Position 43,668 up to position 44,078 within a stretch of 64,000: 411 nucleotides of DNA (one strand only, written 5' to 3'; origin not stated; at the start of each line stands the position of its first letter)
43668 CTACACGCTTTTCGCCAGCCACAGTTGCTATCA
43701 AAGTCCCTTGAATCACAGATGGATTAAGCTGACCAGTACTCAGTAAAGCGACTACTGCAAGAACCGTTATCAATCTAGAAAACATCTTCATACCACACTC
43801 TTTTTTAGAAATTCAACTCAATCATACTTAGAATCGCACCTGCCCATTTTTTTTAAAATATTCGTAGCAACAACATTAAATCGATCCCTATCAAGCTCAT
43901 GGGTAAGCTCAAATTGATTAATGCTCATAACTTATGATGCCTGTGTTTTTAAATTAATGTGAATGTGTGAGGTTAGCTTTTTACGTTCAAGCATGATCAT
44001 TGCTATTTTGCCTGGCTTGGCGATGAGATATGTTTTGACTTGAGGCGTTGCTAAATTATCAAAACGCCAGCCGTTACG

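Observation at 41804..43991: Two-gene Hint-domain/partner cassette bracketed by nested direct repeats (A-B-cassette-B-A)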

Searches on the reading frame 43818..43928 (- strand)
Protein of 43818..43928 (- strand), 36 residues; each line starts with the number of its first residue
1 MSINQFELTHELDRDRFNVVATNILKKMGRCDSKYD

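Call 7: search_protein_families(library=pfam, proteins=[window:43821-43928:-], max_evalue=0.1)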
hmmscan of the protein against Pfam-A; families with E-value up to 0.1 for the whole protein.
window:43821-43928:- (36 aa): 0 families

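Call 72: find_encoding_contigs(protein=window:43818-43928:-, flank=3000, max_places=10)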
Protein window:43818-43928:- (36 aa): 2 contigs read that carry it; 2 places shown.
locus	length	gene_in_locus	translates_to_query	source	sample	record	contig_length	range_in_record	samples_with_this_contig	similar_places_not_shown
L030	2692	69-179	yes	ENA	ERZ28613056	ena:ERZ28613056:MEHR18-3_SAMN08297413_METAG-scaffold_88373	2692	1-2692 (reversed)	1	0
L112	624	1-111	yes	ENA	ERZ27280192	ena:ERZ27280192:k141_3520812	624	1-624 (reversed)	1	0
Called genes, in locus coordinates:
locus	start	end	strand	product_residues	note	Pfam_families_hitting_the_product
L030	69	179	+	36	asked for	-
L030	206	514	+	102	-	PF13403:Hint_2 (weak)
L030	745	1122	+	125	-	PF15534:Ntox35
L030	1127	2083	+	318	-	-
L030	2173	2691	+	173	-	?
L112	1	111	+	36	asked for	?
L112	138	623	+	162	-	?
